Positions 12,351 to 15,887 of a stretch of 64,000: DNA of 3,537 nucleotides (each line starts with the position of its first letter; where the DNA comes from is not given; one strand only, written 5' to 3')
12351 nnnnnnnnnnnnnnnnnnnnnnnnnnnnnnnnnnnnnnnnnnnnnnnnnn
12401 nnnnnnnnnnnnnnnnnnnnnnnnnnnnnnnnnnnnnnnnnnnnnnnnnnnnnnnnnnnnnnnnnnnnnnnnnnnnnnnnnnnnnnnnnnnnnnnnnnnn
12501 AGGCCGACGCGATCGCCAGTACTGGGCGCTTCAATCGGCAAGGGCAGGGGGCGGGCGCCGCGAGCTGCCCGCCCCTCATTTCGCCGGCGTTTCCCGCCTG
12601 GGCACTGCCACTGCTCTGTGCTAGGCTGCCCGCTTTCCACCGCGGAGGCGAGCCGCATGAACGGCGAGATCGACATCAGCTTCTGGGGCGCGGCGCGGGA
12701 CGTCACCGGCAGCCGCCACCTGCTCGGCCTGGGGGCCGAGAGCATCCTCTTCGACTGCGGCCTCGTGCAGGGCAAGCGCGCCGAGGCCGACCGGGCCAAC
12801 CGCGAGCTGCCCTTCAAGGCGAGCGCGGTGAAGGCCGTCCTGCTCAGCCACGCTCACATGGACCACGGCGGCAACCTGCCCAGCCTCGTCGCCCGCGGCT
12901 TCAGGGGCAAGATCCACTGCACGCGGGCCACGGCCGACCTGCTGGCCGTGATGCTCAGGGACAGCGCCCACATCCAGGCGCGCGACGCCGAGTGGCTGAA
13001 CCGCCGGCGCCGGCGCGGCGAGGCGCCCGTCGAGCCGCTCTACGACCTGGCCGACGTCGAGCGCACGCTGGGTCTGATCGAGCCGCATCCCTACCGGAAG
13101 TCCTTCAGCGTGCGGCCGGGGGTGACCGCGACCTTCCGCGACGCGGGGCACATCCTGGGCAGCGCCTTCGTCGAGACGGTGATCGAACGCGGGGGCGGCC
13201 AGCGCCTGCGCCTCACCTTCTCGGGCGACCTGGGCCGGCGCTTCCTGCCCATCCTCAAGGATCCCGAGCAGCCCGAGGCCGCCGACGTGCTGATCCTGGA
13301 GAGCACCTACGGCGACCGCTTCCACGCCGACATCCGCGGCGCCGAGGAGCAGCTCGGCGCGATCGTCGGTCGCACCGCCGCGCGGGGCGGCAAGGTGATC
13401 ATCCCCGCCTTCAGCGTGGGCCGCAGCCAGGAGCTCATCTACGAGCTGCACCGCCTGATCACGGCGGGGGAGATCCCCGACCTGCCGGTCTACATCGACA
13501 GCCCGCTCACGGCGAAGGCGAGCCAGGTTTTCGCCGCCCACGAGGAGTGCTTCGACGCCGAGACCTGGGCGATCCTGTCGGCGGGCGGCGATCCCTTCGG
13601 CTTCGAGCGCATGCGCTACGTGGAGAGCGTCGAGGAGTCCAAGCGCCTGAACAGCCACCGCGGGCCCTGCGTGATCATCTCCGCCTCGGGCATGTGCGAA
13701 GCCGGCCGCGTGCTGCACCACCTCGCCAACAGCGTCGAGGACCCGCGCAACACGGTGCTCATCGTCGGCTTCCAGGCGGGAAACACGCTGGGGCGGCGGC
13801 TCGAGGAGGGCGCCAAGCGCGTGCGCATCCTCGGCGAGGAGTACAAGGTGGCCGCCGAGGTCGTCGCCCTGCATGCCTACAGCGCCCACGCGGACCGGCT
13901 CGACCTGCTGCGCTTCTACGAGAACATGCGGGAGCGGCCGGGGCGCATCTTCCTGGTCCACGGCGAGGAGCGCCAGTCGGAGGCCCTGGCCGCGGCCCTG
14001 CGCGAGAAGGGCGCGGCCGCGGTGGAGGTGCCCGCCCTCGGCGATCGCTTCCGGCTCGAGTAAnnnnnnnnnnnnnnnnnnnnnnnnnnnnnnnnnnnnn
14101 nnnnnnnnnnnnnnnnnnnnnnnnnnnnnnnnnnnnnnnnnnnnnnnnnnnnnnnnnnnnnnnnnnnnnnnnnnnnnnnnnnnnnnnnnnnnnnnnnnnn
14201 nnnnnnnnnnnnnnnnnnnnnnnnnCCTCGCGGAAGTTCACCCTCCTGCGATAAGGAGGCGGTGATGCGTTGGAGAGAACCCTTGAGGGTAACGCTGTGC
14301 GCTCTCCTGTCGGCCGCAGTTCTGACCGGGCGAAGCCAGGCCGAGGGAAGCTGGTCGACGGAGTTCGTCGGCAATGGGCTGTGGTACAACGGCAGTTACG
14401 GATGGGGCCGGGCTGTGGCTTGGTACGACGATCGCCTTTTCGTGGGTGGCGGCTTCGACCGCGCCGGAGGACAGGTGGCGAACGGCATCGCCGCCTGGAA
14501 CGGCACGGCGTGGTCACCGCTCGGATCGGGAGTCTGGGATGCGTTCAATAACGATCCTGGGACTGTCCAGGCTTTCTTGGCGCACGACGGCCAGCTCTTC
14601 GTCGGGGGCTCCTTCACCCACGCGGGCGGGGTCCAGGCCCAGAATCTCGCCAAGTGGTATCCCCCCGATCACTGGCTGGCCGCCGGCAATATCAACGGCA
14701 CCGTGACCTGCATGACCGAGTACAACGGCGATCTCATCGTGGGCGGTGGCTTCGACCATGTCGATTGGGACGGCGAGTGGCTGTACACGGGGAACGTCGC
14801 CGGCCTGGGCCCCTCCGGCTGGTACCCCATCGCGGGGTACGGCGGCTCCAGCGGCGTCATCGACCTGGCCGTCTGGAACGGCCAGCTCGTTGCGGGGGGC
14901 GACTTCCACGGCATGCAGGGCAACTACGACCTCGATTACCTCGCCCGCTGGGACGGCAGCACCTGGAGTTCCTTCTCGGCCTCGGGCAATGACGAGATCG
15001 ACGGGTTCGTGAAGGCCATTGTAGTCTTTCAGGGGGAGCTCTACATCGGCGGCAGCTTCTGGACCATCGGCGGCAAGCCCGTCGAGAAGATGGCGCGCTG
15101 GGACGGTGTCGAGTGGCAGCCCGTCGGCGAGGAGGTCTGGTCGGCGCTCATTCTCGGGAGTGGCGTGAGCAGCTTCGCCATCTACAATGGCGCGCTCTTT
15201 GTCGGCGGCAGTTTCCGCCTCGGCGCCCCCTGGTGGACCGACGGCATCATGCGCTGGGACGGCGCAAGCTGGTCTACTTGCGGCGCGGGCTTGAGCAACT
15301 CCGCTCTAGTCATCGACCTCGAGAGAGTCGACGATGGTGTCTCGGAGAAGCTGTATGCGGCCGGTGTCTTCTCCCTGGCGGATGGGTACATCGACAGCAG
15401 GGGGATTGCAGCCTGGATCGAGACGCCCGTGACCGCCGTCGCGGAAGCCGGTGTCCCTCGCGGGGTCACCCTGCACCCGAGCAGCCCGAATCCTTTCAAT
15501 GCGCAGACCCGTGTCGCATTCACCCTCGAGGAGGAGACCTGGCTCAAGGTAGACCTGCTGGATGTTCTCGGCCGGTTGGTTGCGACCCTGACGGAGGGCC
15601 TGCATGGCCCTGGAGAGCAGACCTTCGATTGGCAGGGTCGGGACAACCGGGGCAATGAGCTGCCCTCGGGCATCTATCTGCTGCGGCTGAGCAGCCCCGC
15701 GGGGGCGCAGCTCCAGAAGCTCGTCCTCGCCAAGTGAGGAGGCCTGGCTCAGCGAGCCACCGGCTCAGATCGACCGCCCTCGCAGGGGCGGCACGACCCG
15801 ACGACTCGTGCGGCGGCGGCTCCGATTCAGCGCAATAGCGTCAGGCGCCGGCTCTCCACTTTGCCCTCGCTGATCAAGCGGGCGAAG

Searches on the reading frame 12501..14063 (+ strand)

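Call 12: search_protein_families(library=pfam, proteins=[window:12501-14063:+], max_evalue=0.001)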
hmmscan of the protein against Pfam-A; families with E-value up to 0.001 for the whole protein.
window:12501-14063:+ (520 aa): 5 families
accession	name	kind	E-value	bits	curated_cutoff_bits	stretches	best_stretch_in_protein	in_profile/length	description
PF10996.14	Beta-Casp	-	5.8e-40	137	27.7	1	310-434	2-120/120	Beta-Casp domain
PF07521.17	RMMBL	-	4.2e-16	59.1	21.6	1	448-504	2-57/63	Zn-dependent metallo-hydrolase RNA specificity domain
PF12706.13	Lactamase_B_2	-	3e-09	37.2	27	1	82-283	3-185/200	Beta-lactamase superfamily domain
PF00753.33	Lactamase_B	-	5.7e-08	33.4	22.7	1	77-152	13-86/196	Metallo-beta-lactamase superfamily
PF16661.11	Lactamase_B_6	-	0.00026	20.9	27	1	77-223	4-146/193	Metallo-beta-lactamase superfamily domain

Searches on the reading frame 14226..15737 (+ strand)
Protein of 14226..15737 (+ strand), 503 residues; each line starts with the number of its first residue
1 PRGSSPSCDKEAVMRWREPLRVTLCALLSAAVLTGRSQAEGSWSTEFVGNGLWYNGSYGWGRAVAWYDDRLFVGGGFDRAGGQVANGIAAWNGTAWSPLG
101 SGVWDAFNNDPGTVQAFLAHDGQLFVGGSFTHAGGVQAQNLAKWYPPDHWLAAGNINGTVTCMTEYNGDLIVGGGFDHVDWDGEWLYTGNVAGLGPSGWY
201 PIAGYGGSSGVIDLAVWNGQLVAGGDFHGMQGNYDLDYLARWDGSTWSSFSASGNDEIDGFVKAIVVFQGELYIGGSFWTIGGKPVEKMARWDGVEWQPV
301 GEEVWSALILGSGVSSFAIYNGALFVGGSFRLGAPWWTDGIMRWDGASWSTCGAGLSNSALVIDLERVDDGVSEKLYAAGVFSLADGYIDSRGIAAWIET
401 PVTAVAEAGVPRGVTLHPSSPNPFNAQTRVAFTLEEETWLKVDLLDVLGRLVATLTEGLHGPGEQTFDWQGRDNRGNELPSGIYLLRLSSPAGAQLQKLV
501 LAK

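Call 12: search_protein_families(library=pfam, proteins=[window:14226-15737:+], max_evalue=0.001)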
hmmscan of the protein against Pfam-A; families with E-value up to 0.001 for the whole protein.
window:14226-15737:+ (503 aa): 4 families
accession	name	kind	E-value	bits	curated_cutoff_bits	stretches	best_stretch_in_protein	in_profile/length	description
PF13860.13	FlgD_ig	-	2.3e-09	37.6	27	1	427-489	9-74/79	FlgD Ig-like domain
PF17164.10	DUF5122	-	5.3e-07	30.2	27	0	121-142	3-24/36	Domain of unknown function (DUF5122) beta-propeller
PF12768.13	Rax2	-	0.00012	22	28.8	0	108-253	20-165/254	Rax2 C-terminal beta propeller domain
PF18962.6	Por_Secre_tail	-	0.00013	22.7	27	1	421-500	3-74/75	Secretion system C-terminal sorting domain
